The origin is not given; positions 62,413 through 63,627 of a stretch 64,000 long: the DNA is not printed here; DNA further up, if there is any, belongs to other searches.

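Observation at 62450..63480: Orphan phage terminase-small-subunit-like gene with its own AT-rich promoter and a poly-lysine/acidic tail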

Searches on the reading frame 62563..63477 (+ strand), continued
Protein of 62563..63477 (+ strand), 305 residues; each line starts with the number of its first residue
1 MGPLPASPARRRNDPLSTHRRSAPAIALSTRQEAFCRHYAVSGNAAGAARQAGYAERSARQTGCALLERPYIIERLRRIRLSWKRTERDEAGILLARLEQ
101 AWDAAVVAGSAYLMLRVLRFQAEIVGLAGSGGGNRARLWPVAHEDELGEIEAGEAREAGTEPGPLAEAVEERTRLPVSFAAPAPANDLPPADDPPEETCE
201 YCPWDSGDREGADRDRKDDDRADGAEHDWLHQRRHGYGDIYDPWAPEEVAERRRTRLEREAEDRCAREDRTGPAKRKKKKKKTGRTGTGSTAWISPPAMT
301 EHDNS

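Call 45: fold_search(model_id=the predicted structure, library=pdb)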
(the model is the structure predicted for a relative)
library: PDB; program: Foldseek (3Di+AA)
matches with E <= 10: 74; with E <= 0.001: 0
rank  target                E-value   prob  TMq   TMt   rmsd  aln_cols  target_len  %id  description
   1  3zqq_C                7.2e-03  1.00  0.17  0.39   9.8       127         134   25  Crystal structure of the full-length small terminase from a SPP1-like bacteriophage (released 2011-12-28)
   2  4zc3                  2.2e-02  1.00  0.16  0.85   1.5        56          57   41  DNA binding domain of small terminase SF6 phage (released 2015-12-30)
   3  2cmp                  3.7e-02  1.00  0.15  0.82   2.1        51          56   41  crystal structure of the DNA binding domain of G1P SMALL TERMINASE SUBUNIT from bacteriophage SF6 (released 2007-05-15)
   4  3zqq_A                3.7e-02  0.99  0.16  0.37  12.5       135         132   22  Crystal structure of the full-length small terminase from a SPP1-like bacteriophage (released 2011-12-28)
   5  6w7t_E                9.2e-01  0.66  0.18  0.49   9.4       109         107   15  Structure of PaP3 small terminase (released 2020-11-11)
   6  7joq_G                9.2e-01  0.63  0.18  0.47   9.4       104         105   12  Structure of NV1 small terminase (released 2020-11-11)
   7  7joq_2                1.1e+00  0.51  0.17  0.46   9.5       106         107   13  Structure of NV1 small terminase (released 2020-11-11)
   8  4dzj_A                1.1e+00  0.20  0.13  0.29  13.6       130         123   17  Crystal structure of the terminase small subunit gp1 with K59E mutation of the bacterial virus sf6 (released 2012-10-17)
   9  7joq_7                1.2e+00  0.63  0.18  0.50   9.5       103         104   13  Structure of NV1 small terminase (released 2020-11-11)
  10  6w7t_A                1.4e+00  0.51  0.17  0.46   8.9       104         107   13  Structure of PaP3 small terminase (released 2020-11-11)
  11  7joq_0                1.5e+00  0.51  0.18  0.47   9.4       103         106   13  Structure of NV1 small terminase (released 2020-11-11)
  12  6w7t_B                1.5e+00  0.47  0.17  0.47   9.4       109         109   15  Structure of PaP3 small terminase (released 2020-11-11)
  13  3hef_B                1.5e+00  0.14  0.13  0.28  15.4       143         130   18  Crystal structure of the bacteriophage Sf6 terminase small subunit (released 2010-02-09)
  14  6w7t_F                1.8e+00  0.47  0.18  0.49   9.2       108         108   15  Structure of PaP3 small terminase (released 2020-11-11)
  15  6w7t_H                2.3e+00  0.44  0.17  0.49   9.1       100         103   13  Structure of PaP3 small terminase (released 2020-11-11)
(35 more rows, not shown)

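Call 49: search_protein_families(library=padloc, proteins=[P0009, window:62563-63477:+], max_evalue=1)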
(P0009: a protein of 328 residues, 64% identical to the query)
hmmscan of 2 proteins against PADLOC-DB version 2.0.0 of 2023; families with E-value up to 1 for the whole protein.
P0009 (328 aa): 0 families

window:62563-63477:+ (305 aa): 0 families

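Call 50: search_protein_families(library=pfam, proteins=[P0009, P0019, P0108], max_evalue=10)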
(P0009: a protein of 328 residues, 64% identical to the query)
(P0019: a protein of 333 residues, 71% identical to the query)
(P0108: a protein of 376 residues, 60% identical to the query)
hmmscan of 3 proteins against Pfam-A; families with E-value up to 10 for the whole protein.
P0009 (328 aa): 1 family
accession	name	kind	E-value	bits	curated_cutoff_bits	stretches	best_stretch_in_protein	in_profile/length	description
PF03592.21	Terminase_2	-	2.5e-12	48.1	26.1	1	11-80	2-71/141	Terminase small subunit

P0019 (333 aa): 1 family
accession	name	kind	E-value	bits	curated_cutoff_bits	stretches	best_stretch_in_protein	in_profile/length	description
PF03592.21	Terminase_2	-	4.5e-11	44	26.1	1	11-72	2-63/141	Terminase small subunit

P0108 (376 aa): 1 family
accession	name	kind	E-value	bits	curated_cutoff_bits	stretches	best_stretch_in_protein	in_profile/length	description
PF03592.21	Terminase_2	-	1.6e-12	48.7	26.1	1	11-80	2-71/141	Terminase small subunit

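Call 58: search_protein_families(library=pfam, proteins=[P0131, P0134, P0135, P0146, P0164, P0163, P0129, P0137, P0167, P0172], max_evalue=0.1)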
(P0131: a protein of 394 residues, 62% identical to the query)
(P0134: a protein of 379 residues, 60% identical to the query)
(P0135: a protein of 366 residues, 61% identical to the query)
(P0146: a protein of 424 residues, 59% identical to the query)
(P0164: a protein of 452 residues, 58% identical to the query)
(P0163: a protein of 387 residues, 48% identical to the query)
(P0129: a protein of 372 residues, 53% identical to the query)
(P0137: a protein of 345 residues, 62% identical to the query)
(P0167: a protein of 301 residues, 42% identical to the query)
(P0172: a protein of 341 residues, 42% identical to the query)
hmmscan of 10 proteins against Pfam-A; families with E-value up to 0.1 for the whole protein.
P0131 (394 aa): 1 family
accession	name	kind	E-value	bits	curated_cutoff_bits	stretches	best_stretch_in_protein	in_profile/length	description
PF03592.21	Terminase_2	-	6.3e-12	46.8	26.1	1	22-97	2-72/141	Terminase small subunit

P0134 (379 aa): 1 family
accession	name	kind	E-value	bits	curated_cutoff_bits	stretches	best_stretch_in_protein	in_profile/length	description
PF03592.21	Terminase_2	-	8.9e-12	46.3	26.1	1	46-116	1-71/141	Terminase small subunit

P0135 (366 aa): 1 family
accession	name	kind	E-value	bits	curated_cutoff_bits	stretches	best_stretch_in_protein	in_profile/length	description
PF03592.21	Terminase_2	-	2.4e-11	44.9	26.1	1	43-111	3-71/141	Terminase small subunit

P0146 (424 aa): 1 family
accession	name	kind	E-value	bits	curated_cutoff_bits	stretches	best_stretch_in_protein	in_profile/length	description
PF03592.21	Terminase_2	-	1.2e-12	49.1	26.1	1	53-123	1-71/141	Terminase small subunit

P0164 (452 aa): 1 family
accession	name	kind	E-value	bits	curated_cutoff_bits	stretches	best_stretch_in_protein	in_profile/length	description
PF03592.21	Terminase_2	-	7.2e-14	53.1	26.1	1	44-114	1-71/141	Terminase small subunit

P0163 (387 aa): 1 family
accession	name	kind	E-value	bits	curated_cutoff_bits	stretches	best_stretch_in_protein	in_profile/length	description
PF03592.21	Terminase_2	-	4.7e-12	47.2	26.1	1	7-74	3-70/141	Terminase small subunit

P0129 (372 aa): 1 family
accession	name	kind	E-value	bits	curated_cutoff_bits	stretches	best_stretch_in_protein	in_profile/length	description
PF03592.21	Terminase_2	-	1.3e-12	49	26.1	1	20-97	2-79/141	Terminase small subunit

P0137 (345 aa): 1 family
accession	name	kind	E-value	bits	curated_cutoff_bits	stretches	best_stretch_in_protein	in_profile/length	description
PF03592.21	Terminase_2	-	1.2e-12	49.1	26.1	1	23-95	1-73/141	Terminase small subunit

P0167 (301 aa): 1 family
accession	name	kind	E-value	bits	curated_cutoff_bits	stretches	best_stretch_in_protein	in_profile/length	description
PF03592.21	Terminase_2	-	5.8e-13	50.1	26.1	1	5-77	1-73/141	Terminase small subunit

P0172 (341 aa): 1 family
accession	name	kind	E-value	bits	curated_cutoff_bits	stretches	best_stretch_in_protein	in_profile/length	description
PF03592.21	Terminase_2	-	4.1e-12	47.4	26.1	1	9-81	5-77/141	Terminase small subunit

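Call 73: find_encoding_contigs(protein=P0193, flank=6000, max_places=2)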
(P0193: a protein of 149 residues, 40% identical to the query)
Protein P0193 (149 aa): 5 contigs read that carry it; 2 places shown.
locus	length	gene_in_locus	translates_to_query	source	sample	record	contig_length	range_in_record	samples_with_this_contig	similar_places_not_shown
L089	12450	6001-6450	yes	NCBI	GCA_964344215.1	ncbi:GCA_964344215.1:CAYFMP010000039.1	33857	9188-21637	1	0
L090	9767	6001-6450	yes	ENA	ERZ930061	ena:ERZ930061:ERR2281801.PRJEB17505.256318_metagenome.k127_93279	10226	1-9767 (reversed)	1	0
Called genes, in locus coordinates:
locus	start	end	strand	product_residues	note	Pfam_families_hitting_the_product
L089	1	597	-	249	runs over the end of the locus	PF00005:ABC_tran, PF13304:AAA_21 (faint), PF12399:BCA_ABC_TP_C (weak)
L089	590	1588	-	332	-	PF02653:BPD_transp_2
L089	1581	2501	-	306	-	PF02653:BPD_transp_2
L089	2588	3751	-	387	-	PF13433:Peripla_BP_5, PF13458:Peripla_BP_6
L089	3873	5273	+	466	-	PF00330:Aconitase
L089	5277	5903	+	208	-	PF00694:Aconitase_C, PF27512:LeuD (weak), PF27434:LeuD_C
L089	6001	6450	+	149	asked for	PF03592:Terminase_2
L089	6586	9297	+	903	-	PF13188:PAS_8 (faint), PF00989:PAS (weak), PF13426:PAS_9 (weak), PF00989:PAS, PF08448:PAS_4, PF13426:PAS_9, PF00512:HisKA, PF02518:HATPase_c, +1 more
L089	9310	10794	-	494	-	PF00890:FAD_binding_2, PF01266:DAO, PF03486:HI0933_like (faint), PF07992:Pyr_redox_2 (weak), PF12831:FAD_oxidored (weak)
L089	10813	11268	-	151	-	PF13279:4HBT_2, PF03061:4HBT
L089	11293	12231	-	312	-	PF00485:PRK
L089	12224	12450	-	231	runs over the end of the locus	PF00072:Response_reg, PF00196:GerE, PF08281:Sigma70_r4_2 (weak)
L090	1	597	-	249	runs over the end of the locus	PF00005:ABC_tran, PF13304:AAA_21 (faint), PF12399:BCA_ABC_TP_C (weak)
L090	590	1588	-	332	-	PF02653:BPD_transp_2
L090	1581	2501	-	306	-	PF02653:BPD_transp_2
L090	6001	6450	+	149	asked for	PF03592:Terminase_2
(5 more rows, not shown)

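Call 74: find_encoding_contigs(protein=P0204, flank=6000, max_places=2)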
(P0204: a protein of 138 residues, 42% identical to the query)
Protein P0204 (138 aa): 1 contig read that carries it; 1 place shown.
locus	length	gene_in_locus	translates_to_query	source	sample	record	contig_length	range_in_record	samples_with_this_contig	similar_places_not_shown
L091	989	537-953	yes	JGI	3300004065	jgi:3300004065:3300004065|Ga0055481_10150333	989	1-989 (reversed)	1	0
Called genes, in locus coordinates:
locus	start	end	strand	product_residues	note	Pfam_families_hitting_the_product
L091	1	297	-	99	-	?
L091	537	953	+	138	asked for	PF03592:Terminase_2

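Call 79: find_encoding_contigs(protein=P0002, flank=5000, max_places=3)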
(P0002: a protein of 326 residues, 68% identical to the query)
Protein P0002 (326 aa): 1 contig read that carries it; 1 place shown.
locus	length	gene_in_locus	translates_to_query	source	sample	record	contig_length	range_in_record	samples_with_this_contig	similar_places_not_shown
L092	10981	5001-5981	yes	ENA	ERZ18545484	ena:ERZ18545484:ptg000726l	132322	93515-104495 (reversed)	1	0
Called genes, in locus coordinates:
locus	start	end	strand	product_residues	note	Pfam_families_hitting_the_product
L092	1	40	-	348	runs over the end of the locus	PF00296:Bac_luciferase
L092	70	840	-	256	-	PF00106:adh_short, PF08659:KR, PF13561:adh_short_C2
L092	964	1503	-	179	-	-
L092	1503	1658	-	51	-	-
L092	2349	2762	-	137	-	PF01850:PIN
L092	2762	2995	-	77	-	PF02604:PhdYeFM_antitox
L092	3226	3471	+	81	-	-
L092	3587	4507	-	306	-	-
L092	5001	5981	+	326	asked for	PF03592:Terminase_2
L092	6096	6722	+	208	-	PF04955:HupE_UreJ, PF13795:HupE_UreJ_2 (weak)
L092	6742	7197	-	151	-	PF04314:LpqE-like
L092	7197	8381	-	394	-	PF05762:VWA_CoxE (weak)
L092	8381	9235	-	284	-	PF00158:Sigma54_activat (faint), PF13401:AAA_22 (weak), PF00004:AAA, PF07724:AAA_2, PF07728:AAA_5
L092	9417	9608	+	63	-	-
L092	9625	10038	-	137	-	PF00376:MerR, PF13411:MerR_1, PF09278:MerR-DNA-bind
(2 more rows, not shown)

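Call 80: find_encoding_contigs(protein=P0004, flank=5000, max_places=3)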
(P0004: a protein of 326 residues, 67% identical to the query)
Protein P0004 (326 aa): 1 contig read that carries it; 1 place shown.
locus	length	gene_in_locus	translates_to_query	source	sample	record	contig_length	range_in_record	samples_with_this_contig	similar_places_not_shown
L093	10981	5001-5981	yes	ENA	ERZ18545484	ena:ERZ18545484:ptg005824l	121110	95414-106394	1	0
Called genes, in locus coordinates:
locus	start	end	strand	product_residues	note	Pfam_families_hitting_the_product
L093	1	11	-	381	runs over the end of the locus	PF21016:RlmN_N, PF04055:Radical_SAM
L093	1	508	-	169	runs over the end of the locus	PF06776:IalB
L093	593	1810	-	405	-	PF02515:CoA_transf_3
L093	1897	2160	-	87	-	PF07798:CCDC90-like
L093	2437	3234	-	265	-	-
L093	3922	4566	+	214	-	PF00392:GntR (weak), PF07702:UTRA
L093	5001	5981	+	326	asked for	PF03592:Terminase_2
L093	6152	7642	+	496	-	PF00501:AMP-binding, PF13193:AMP-binding_C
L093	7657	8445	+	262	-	PF05721:PhyH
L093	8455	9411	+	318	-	PF00111:Fer2, PF00970:FAD_binding_6, PF00175:NAD_binding_1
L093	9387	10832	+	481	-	PF02113:Peptidase_S13, PF13354:Beta-lactamase2 (faint)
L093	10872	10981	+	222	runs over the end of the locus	PF06267:DUF1028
